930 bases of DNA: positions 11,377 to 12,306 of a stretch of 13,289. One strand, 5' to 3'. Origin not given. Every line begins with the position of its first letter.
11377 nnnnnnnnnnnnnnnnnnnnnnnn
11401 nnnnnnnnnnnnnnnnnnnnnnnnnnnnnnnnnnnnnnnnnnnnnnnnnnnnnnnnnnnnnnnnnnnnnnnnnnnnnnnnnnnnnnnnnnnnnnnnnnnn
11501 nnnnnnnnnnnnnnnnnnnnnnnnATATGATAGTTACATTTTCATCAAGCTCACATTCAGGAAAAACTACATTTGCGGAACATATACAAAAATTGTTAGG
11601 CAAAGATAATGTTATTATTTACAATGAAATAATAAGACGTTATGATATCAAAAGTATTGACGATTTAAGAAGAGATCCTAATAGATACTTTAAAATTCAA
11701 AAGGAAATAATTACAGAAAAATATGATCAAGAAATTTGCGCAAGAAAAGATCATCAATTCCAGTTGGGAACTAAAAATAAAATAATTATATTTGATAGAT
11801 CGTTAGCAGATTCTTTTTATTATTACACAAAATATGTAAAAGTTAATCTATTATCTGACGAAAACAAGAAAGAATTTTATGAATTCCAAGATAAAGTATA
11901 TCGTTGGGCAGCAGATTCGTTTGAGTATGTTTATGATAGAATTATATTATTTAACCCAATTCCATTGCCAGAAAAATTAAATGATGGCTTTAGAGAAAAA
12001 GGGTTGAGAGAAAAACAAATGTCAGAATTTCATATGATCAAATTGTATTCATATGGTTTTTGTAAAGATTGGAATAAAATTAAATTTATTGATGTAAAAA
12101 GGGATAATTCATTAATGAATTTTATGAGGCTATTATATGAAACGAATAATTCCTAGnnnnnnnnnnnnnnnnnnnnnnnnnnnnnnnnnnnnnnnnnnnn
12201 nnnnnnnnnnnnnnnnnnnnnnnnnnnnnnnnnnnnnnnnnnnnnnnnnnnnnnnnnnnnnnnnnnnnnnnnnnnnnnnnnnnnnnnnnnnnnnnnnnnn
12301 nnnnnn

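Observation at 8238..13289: Possible nucleotide/DNA-modification module: metallophosphoesterase, carbamoyltransferase, two P-loop kinases, UDG-like protein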

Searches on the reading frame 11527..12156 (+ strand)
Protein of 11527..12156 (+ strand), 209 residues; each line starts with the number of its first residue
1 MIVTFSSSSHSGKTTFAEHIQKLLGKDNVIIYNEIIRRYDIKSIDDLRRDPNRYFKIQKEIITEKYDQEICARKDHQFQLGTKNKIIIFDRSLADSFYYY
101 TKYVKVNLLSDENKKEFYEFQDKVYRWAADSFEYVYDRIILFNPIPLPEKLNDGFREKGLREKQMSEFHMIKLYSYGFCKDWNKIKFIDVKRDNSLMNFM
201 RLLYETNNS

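Call 7: search_protein_families(library=pfam, proteins=[window:11527-12156:+], max_evalue=0.1)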
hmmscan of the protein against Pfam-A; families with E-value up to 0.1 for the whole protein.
window:11527-12156:+ (209 aa): 2 families
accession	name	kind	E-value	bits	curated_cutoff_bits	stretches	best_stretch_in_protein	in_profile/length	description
PF13521.12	AAA_28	-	1.1e-06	29.4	27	1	11-167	10-139/164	AAA domain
PF13238.12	AAA_18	-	0.0018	19.2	29.4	1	11-111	9-100/128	AAA domain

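Call 9: search_protein_families(library=phrogs, proteins=[window:11527-12156:+], max_evalue=0.01)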
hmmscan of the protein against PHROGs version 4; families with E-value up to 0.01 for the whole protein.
window:11527-12156:+ (209 aa): 2 families
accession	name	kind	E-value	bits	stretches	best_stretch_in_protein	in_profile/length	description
phrog_2107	-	other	2.2e-07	31.8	1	7-163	10-154/201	thymidylate kinase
phrog_761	-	other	1.4e-05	25.9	1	11-139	30-152/362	thymidylate kinase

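Call 21: search_protein_families(library=ncbifam, proteins=[window:11527-12156:+], max_evalue=0.01)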
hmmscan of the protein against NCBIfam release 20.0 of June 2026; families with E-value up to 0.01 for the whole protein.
window:11527-12156:+ (209 aa): 3 families
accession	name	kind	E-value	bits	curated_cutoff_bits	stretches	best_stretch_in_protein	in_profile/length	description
NF005255.0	PRK06762.2-2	equivalog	0.001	19.1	140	1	3-45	6-48/163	hypothetical protein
NF005251.0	PRK06762.1-1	equivalog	0.0038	17.2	183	1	5-48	12-55/171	hypothetical protein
NF005253.0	PRK06762.1-4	equivalog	0.0044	17.2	159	1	3-44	5-46/166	hypothetical protein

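Call 36: search_dna_similar(query=window:11527-12156:+, collection=phages, mode=protein, max_evalue=0.01, max_rows=40)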
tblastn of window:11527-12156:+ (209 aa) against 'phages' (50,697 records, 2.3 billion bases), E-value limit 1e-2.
Records with a match: 6; places in all: 6; records where one place covers at least 80% of the query: 6.
Best place of each record, by identity: <60% 6.
By first word of the organism name: Bacteroides 6.
By host as written in the record: Bacteroides fragilis DA503 3; Bacteroides fragilis DA486 2; Bacteroides fragilis DA494 1.
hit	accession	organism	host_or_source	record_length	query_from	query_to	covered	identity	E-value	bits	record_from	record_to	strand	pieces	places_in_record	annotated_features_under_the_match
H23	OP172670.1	Bacteroides phage BF503P1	Bacteroides fragilis DA503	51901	1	205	98%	26.1%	8e-12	69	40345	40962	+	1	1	hypothetical protein (x2)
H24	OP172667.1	Bacteroides phage BF486P2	Bacteroides fragilis DA486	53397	1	205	98%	25.6%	1e-11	69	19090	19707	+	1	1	hypothetical protein (x2)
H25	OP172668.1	Bacteroides phage BF486P3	Bacteroides fragilis DA486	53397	1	205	98%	25.6%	1e-11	69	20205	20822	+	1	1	hypothetical protein (x2)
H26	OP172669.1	Bacteroides phage BF494P1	Bacteroides fragilis DA494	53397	1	205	98%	25.6%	1e-11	69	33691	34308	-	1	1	hypothetical protein (x2)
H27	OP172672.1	Bacteroides phage BF503P4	Bacteroides fragilis DA503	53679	1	205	98%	25.1%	5e-11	67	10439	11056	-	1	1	hypothetical protein (x2)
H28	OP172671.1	Bacteroides phage BF503P2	Bacteroides fragilis DA503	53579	1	205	98%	24.2%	2e-10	65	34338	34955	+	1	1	hypothetical protein (x2)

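Call 55: search_solved_structures(query=A1, max_evalue=1, show_alignments=2)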
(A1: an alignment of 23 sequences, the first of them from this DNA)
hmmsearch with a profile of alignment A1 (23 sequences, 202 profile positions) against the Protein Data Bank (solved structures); distinct sequences matched with E-value up to 1: 37.
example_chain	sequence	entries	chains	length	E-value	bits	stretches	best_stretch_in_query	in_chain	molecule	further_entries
8puu_A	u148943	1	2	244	1e-05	28.5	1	1-123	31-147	Deoxynucleoside kinase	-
4mqb_A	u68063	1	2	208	0.0016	21.4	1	2-93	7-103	Thymidylate kinase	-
2ccj_A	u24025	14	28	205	0.0016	21.4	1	2-93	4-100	THYMIDYLATE KINASE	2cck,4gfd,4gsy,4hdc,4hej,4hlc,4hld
2ccg_A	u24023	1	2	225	0.0022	21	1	2-93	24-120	THYMIDYLATE KINASE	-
4dwj_A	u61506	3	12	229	0.0023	20.9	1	2-37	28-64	Thymidylate kinase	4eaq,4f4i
2jaq_A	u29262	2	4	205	0.014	18.3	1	1-121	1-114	DEOXYGUANOSINE KINASE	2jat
2jas_A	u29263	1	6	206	0.015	18.2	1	1-121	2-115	DEOXYGUANOSINE KINASE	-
2qg6_A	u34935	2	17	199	0.029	17.3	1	2-35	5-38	Nicotinamide riboside kinase 1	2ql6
2p0e_A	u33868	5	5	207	0.034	17.1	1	2-35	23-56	Nicotinamide riboside kinase 1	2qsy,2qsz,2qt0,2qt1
7owe_E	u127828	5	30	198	0.039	16.9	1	5-53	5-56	Adenylate kinase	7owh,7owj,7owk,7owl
9r72_B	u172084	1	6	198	0.04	16.8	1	5-53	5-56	Adenylate kinase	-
1ye8_A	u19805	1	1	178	0.053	16.4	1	2-42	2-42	Hypothetical UPF0334 kinase-like protein AQ_1292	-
1zm7_A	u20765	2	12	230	0.089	15.7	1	3-133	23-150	Deoxynucleoside kinase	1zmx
6c2u_A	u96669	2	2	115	0.094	15.6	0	2-38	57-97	phosphate-loop protein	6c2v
8j5e_A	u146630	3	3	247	0.1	15.5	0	2-28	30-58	Deoxyadenosine/deoxycytidine kinase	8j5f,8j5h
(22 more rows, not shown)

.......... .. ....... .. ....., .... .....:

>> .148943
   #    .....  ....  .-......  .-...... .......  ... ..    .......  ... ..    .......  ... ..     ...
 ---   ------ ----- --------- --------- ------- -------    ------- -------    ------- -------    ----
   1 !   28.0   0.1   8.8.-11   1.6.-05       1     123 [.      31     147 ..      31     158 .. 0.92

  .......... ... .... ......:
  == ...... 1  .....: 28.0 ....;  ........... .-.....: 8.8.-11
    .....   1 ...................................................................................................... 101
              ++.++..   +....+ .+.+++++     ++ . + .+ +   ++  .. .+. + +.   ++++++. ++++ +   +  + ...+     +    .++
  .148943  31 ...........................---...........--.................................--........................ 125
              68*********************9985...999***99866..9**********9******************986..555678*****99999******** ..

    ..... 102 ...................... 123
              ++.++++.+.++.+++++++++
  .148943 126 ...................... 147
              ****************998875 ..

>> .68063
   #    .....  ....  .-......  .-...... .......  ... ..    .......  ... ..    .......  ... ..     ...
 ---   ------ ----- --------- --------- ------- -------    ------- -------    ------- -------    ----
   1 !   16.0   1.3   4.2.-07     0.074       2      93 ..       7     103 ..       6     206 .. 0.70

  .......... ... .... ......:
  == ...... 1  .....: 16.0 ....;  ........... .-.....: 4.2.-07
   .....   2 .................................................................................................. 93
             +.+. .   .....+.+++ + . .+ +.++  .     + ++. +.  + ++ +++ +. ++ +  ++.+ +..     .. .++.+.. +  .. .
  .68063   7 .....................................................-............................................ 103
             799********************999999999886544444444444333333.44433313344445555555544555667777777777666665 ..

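Call 56: search_protein_families(library=pfam, alignment_id=A1, max_evalue=0.01)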
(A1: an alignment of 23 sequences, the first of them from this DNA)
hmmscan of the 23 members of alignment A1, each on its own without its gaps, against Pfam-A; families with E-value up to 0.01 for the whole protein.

A. member 1, seq(209 aa): 2 families
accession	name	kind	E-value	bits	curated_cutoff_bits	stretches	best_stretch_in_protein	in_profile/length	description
PF13521.12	AAA_28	-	1.1e-06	29.4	27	1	11-167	10-139/164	AAA domain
PF13238.12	AAA_18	-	0.0018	19.2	29.4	1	11-111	9-100/128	AAA domain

B. families by the number of members that match (of 23 scanned): 16 families
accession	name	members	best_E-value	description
PF13521.12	AAA_28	23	1.5e-14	AAA domain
PF01712.25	dNK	7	1.4e-08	Deoxynucleoside kinase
PF13207.12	AAA_17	4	0.0014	AAA domain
PF02223.23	Thymidylate_kin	3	9.6e-05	Thymidylate kinase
PF08433.16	KTI12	3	0.0018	Chromatin associated protein KTI12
PF13238.12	AAA_18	2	0.00024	AAA domain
PF00448.28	SRP54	2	0.0028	SRP54-type protein, GTPase domain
PF03029.23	ATP_bind_1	1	0.00059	Conserved hypothetical ATP binding protein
PF00503.26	G-alpha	1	0.00072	G-protein alpha subunit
PF00485.24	PRK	1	0.0012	Phosphoribulokinase / Uridine kinase family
PF09868.14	DUF2095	1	0.002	Uncharacterized protein conserved in archaea (DUF2095)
PF13173.12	AAA_14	1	0.002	AAA domain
PF13189.12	Cytidylate_kin2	1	0.0024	Cytidylate kinase-like family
PF06414.18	Zeta_toxin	1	0.0028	Zeta toxin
PF16746.10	BAR_3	1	0.0033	BAR domain of APPL family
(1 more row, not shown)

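Call 83: find_homologous_proteins(query=A1, max_evalue=0.00001)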
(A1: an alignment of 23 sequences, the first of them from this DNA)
Query A1 (23 sequences) (209 aa, profile of the alignment): 305 proteins with E <= 0.00001 among 2939 candidates; the best 120 are listed.
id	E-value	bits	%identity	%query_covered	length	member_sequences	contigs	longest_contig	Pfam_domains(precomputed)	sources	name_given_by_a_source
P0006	7.1e-66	240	34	81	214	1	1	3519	PF13521.13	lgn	-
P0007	1.7e-65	239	32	92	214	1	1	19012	PF13521.13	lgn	-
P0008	2.0e-65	238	31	92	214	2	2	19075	PF13521.13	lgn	-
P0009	2.7e-65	238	31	81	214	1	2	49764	PF13521.13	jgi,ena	jgi:predicted ATPase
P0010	3.5e-65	238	31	81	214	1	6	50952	PF13521.13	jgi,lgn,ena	jgi:predicted ATPase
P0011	8.3e-65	236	31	81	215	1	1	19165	PF13521.13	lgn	-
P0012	2.6e-64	235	34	81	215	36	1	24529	PF13521.13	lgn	-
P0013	6.7e-64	233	31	81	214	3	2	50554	PF13521.13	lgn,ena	-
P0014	1.4e-62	229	100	100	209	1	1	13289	PF13521.13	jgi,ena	-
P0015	1.9e-62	229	31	85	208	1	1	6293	PF13521.13,PF01712.26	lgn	-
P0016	7.9e-62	227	29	85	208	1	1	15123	PF13521.13,PF01712.26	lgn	-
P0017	3.6e-61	224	33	84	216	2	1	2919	PF13521.13,PF01712.26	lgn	-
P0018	3.7e-61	224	30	93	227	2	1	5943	PF13521.13,PF01712.26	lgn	-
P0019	4.1e-61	224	32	82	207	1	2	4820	PF13521.13,PF01712.26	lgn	-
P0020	4.5e-61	224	37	92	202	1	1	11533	PF13521.13,PF01712.26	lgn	-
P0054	4.4e-59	218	28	87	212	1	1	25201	PF13521.13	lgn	-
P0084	7.8e-58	214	40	76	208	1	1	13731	PF13521.13,PF08433.17,PF01712.26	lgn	-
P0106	5.5e-57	211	32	91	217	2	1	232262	PF13521.13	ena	-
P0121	1.3e-56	210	26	98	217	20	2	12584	PF13521.13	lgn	-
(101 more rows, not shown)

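Call 89: predict_structure(alignment_id=A5)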
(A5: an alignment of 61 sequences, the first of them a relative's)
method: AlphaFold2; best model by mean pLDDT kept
length: 209 residues; sequences in the alignment: 61
mean_pLDDT: 90.0   pTM: 0.86
mean pLDDT of the five models: 90.0, 89.0, 88.3, 88.0, 87.2
residues with pLDDT >= 90: 142; 70-90: 51; 50-70: 16; < 50: 0
segments of 3 or more residues with pLDDT < 50: none
pLDDT, mean of each block of 10 residues (from residue 1): 92 89 92 91 91 97 97 84 84 97 97 98 98 96 83 66 93 97 92 78 77
secondary structure, 60 per line:
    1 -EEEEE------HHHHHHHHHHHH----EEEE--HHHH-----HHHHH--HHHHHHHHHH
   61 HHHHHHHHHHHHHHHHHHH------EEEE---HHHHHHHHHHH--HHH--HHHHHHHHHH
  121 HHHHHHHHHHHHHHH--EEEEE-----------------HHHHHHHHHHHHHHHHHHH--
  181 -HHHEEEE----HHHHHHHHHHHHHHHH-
elements in order: E2-6 H13-24 E29-32 H35-38 H44-48 H51-79 E86-89 H93-103 H111-135 E138-142 H160-178 E185-188 H193-208

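Call 97: find_encoding_contigs(protein=P0084, flank=8000, max_places=2)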
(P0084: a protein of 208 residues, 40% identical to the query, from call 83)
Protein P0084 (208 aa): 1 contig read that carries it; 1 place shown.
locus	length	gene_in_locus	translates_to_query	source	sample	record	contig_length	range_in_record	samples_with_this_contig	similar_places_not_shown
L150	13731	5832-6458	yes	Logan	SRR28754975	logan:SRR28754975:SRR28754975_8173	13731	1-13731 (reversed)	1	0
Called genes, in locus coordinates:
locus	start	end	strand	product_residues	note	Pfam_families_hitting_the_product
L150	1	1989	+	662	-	?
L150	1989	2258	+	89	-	-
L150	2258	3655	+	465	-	PF00176:SNF2-rel_dom, PF00270:DEAD (weak), PF04851:ResIII (weak)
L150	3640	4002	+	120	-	PF11753:DUF3310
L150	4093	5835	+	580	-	PF02543:Carbam_trans_N, PF16861:Carbam_trans_C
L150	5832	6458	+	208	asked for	PF01712:dNK (weak), PF08433:KTI12 (weak), PF13521:AAA_28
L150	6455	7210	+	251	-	PF00303:Thymidylat_synt (weak)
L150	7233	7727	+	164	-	PF00692:dUTPase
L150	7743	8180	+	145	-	-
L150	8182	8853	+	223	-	PF00303:Thymidylat_synt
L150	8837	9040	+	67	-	-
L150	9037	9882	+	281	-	-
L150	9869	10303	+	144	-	-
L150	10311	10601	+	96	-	-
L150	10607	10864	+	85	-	-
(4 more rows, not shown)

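Call 98: find_encoding_contigs(protein=P0106, flank=8000, max_places=2)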
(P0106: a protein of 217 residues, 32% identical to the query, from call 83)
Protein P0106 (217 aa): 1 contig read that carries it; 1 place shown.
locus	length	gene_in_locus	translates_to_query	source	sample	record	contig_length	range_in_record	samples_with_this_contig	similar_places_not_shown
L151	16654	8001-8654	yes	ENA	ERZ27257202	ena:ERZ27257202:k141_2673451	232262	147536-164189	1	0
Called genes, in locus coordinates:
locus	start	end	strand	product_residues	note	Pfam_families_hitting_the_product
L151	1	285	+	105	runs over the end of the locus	-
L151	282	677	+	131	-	-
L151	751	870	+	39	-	-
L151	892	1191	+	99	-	-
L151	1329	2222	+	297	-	PF02540:NAD_synthase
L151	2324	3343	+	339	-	PF21448:DNMK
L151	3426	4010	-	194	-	PF00388:PI-PLC-X (weak)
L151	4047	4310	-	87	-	-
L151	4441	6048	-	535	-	PF08443:RimK, PF02955:GSH-S_ATP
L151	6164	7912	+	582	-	PF02543:Carbam_trans_N, PF16861:Carbam_trans_C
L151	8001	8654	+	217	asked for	PF13521:AAA_28 (weak)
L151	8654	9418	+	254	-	-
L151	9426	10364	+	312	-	-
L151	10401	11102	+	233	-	PF00303:Thymidylat_synt (faint)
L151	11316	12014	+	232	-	PF00959:Phage_lysozyme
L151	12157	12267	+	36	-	-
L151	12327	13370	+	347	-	PF00691:OmpA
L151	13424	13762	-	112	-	-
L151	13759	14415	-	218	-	-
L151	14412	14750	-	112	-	-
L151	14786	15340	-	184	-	-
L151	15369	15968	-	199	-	-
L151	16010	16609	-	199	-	-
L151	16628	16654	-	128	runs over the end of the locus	-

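Call 100: find_encoding_contigs(protein=P0121, flank=6000, max_places=2)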
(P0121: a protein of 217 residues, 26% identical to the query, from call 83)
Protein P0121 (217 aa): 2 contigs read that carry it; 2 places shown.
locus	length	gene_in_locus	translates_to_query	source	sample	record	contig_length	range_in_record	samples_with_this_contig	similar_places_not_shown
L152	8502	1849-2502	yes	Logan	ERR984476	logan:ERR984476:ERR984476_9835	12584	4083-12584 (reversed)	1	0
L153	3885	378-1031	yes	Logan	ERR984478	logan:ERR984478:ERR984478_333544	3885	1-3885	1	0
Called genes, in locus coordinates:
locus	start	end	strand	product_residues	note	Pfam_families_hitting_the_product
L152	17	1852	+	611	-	PF02543:Carbam_trans_N, PF16861:Carbam_trans_C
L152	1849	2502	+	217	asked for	PF13521:AAA_28 (weak)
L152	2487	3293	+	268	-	PF00303:Thymidylat_synt (weak)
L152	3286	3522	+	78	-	-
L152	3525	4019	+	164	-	PF00692:dUTPase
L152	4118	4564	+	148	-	-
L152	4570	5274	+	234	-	PF26128:Gad2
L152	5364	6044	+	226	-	PF00303:Thymidylat_synt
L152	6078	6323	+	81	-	PF24729:Acb2_Tad1_hairpin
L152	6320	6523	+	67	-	-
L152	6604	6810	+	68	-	-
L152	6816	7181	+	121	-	-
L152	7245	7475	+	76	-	-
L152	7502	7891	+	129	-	-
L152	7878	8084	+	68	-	-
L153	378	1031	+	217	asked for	PF13521:AAA_28 (weak)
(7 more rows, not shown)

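Call 101: find_encoding_contigs(protein=P0054, flank=6000, max_places=2)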
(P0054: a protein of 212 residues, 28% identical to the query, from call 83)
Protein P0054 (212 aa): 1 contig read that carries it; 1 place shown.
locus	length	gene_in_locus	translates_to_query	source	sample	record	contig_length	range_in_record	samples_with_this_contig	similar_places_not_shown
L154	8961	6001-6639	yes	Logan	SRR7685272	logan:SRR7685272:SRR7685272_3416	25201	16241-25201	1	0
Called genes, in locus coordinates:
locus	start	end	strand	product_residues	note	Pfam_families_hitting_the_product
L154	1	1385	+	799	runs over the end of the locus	PF05272:VapE-like_dom, PF19263:DUF5906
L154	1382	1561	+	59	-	-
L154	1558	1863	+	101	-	-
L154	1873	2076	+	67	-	-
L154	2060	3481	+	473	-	PF00176:SNF2-rel_dom, PF00270:DEAD (weak), PF04851:ResIII (weak)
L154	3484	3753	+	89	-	-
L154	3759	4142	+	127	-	PF11753:DUF3310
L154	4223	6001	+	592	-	PF02543:Carbam_trans_N, PF16861:Carbam_trans_C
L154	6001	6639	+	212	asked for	PF13521:AAA_28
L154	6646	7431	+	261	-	PF00303:Thymidylat_synt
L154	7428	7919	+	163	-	PF00692:dUTPase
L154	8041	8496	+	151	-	-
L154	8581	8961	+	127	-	?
